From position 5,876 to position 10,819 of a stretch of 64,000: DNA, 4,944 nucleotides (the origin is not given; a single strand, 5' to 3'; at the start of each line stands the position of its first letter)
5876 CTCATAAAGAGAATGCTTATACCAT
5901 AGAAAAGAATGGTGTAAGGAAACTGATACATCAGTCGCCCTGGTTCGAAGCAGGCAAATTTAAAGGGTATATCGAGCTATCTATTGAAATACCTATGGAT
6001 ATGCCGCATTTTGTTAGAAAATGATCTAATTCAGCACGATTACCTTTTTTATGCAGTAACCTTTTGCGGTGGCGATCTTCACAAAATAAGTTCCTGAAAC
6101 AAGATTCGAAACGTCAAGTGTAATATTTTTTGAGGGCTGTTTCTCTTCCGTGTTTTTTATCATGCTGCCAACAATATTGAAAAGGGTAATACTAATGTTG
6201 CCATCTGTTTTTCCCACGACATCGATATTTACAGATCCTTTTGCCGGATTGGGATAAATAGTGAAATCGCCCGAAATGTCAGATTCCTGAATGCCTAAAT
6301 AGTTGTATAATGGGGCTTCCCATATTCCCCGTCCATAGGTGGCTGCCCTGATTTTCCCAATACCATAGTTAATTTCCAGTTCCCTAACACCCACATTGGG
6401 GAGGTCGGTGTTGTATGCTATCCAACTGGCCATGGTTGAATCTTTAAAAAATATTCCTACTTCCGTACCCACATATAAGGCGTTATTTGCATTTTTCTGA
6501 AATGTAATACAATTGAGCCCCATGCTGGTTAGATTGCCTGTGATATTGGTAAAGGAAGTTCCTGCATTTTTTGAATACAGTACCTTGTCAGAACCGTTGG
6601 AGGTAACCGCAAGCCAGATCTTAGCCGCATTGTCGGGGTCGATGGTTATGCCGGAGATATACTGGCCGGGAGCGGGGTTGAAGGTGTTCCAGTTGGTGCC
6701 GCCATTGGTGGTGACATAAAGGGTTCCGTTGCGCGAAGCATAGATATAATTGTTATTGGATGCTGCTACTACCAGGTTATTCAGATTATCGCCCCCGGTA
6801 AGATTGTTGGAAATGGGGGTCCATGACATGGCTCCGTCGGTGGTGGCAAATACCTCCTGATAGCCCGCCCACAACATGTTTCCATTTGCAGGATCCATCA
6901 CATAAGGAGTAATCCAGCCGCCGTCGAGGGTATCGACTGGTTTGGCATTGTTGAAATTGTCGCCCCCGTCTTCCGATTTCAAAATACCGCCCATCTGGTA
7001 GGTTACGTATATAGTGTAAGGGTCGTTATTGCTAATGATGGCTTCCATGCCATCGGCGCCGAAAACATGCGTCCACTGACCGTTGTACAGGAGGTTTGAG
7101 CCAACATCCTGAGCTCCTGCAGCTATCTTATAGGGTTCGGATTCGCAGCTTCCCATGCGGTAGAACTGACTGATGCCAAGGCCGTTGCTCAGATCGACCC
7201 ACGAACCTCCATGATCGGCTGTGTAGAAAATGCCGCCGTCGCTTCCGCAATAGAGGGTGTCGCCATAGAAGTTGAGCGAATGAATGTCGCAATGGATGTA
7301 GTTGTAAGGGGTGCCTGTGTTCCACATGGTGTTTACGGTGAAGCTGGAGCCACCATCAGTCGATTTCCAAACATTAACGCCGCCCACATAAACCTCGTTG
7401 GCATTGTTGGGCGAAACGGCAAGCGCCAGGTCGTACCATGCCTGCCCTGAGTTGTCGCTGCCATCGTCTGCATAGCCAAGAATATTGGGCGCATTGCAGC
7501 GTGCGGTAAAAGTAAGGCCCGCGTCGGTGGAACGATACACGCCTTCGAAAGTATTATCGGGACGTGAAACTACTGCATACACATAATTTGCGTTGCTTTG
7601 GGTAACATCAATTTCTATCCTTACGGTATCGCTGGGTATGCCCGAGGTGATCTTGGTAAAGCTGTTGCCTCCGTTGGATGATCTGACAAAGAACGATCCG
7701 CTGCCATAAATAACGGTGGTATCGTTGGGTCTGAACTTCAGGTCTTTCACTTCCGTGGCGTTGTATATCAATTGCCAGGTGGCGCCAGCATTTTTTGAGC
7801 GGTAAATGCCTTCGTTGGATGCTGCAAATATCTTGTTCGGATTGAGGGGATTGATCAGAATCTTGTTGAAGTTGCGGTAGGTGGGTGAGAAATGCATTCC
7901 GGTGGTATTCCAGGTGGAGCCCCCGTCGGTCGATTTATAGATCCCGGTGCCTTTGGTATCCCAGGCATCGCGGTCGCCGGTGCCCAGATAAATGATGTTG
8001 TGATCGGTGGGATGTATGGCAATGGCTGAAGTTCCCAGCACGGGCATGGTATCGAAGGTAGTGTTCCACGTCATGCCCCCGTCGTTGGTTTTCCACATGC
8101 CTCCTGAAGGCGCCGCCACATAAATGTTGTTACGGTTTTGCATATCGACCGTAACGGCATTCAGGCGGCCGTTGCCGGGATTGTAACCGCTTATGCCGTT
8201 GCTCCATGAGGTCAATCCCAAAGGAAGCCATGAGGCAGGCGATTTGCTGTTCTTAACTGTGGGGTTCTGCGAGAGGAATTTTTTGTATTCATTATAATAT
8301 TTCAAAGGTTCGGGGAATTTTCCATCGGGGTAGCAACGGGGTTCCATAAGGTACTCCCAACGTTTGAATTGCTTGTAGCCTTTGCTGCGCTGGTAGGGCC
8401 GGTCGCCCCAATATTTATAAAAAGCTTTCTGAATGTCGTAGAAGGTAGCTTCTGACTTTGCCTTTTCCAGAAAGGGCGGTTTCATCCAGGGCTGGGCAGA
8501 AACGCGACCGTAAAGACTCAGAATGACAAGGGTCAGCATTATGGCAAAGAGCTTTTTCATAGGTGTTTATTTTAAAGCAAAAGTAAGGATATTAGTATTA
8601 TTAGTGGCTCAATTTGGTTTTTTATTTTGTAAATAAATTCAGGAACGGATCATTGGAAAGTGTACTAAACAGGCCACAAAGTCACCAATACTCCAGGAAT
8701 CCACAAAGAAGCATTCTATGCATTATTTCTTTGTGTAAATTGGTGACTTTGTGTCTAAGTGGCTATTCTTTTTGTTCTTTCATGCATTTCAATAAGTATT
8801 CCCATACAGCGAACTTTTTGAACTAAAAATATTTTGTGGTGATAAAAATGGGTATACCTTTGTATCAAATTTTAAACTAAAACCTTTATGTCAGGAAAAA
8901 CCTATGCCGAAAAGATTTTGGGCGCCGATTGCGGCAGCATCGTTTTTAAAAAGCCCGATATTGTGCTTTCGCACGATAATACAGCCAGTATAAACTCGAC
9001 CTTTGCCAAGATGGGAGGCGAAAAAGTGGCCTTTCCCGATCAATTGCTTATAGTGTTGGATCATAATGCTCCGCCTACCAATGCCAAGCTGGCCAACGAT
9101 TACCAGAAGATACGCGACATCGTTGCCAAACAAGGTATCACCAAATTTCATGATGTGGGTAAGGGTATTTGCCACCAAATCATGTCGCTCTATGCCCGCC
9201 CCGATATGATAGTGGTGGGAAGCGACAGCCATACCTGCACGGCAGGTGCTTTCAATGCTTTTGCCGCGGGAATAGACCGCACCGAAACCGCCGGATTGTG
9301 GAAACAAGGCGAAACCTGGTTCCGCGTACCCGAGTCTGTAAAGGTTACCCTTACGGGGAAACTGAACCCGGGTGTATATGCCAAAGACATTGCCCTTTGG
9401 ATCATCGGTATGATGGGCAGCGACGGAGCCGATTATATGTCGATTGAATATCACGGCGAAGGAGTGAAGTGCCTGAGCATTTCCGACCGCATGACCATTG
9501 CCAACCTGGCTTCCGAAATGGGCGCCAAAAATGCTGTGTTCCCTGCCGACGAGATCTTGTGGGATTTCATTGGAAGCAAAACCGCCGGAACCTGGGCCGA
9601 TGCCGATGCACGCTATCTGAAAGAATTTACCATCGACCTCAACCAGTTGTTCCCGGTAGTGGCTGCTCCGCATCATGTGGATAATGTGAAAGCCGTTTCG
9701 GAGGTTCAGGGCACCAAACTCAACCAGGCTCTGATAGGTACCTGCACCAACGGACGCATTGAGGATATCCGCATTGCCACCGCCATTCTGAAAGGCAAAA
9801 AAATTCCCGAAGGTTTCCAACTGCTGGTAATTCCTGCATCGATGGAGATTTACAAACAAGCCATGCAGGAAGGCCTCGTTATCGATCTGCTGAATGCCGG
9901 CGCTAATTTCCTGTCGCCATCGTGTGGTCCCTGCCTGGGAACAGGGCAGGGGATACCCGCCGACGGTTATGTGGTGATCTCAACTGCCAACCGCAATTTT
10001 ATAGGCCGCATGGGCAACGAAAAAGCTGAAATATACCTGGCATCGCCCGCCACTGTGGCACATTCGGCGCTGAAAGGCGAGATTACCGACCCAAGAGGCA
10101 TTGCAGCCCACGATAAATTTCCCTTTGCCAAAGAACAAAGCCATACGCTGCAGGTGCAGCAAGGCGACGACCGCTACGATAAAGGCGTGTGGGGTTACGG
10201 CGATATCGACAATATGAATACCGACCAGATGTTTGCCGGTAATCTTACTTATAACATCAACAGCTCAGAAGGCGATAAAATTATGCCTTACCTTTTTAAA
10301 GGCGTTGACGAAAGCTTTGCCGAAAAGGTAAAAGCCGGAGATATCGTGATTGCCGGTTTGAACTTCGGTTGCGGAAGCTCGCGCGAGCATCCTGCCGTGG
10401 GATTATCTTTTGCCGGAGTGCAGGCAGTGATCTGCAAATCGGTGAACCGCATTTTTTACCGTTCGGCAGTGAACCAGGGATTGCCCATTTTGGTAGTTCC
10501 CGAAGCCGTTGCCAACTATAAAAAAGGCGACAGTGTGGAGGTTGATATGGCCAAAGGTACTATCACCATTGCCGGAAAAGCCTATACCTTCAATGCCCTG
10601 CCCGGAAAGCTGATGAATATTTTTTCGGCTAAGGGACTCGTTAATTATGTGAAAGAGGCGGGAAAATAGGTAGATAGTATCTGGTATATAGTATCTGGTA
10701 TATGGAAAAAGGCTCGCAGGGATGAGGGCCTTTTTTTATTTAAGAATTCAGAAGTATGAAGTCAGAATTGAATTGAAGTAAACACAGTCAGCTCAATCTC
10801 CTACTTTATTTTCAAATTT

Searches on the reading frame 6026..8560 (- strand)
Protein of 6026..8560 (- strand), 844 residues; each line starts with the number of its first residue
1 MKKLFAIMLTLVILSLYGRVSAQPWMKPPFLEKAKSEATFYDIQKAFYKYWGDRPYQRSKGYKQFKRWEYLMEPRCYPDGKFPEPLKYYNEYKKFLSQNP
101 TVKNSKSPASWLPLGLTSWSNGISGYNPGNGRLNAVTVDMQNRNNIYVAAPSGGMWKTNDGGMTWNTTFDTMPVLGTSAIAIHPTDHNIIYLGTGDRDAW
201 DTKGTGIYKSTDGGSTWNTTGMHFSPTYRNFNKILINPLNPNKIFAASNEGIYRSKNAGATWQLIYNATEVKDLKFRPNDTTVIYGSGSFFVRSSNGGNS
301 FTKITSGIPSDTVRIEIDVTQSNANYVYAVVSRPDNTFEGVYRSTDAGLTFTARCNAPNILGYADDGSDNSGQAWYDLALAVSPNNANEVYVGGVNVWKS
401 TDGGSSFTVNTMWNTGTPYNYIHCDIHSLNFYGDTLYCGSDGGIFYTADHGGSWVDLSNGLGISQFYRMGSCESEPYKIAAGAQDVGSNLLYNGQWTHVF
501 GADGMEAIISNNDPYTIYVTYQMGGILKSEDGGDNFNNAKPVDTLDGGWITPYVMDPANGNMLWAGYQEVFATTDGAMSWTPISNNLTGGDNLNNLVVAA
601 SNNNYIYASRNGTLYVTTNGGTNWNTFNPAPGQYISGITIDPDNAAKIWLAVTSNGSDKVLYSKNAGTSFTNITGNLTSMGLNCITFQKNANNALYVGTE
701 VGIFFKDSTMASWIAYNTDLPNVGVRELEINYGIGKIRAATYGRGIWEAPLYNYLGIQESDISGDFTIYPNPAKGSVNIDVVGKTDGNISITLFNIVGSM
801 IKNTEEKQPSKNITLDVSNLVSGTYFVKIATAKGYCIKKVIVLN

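Call 13: search_protein_families(library=ncbifam, proteins=[window:6026-8560:-], max_evalue=0.01)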
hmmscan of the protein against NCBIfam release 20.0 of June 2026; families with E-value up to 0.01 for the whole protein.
window:6026-8560:- (844 aa): 5 families
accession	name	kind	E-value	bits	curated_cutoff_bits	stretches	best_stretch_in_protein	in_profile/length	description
NF045728.1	glycosyl_F510_1955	equivalog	1e-36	126.5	175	5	200-285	110-193/246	F510_1955 family glycosylhydrolase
TIGR04183.1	Por_Secre_tail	domain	1.7e-11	44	23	1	768-842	1-71/72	T9SS type A sorting domain-containing protein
NF038113.1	T9SSA_dep_M36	equivalog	4.9e-11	41.5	885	1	757-842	785-868/869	T9SS-dependent M36 family metallopeptidase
NF050177.1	TapA_OM_Porphy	equivalog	6.2e-10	38.4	500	1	765-842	470-543/544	TapA/TapC family T9SS-dependent outer membrane protein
NF052323.1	T9SSA_dep_M6i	equivalog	1.8e-06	26.2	600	1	769-839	961-1035/1043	T9SS-dependent M6-like inactivated metalloprotease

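Call 27: search_protein_families(library=pfam, proteins=[window:6026-8560:-], max_evalue=0.001)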
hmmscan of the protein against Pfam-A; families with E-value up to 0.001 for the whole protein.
window:6026-8560:- (844 aa): 3 families
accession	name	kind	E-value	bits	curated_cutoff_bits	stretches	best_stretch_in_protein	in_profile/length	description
PF15902.12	Sortilin-Vps10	-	5.1e-25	88.6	33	4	155-276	3-121/446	Sortilin, neurotensin receptor 3,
PF18962.6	Por_Secre_tail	-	3.1e-17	63.1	27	1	768-842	1-75/75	Secretion system C-terminal sorting domain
PF14870.12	PSII_BNR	-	7.8e-11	42.2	27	1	518-699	76-252/303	Photosynthesis system II assembly factor YCF48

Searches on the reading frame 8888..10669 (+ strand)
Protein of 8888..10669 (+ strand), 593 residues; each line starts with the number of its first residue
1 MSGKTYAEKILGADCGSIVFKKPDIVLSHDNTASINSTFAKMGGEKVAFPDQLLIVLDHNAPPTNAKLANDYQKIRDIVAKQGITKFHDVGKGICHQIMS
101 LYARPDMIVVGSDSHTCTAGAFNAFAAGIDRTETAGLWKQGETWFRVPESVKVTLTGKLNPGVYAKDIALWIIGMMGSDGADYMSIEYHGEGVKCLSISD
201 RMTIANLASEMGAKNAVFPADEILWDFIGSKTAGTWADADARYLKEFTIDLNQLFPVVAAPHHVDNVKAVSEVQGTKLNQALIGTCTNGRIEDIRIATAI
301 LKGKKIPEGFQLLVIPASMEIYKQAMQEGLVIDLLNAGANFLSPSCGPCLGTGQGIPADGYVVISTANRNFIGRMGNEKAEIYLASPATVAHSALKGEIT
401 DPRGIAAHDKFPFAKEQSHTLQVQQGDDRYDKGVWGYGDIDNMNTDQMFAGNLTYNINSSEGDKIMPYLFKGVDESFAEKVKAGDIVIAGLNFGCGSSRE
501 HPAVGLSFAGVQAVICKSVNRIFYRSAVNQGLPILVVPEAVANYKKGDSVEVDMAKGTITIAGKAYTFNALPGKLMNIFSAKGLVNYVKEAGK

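Call 27: search_protein_families(library=pfam, proteins=[window:8888-10669:+], max_evalue=0.001)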
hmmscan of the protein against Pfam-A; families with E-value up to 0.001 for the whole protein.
window:8888-10669:+ (593 aa): 2 families
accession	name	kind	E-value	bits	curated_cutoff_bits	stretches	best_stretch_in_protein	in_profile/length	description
PF00330.25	Aconitase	-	6.4e-90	302.8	28.7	2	17-272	15-305/463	Aconitase family (aconitate hydratase)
PF00694.25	Aconitase_C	-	2.5e-15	57.4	22.8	1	471-532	61-123/131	Aconitase C-terminal domain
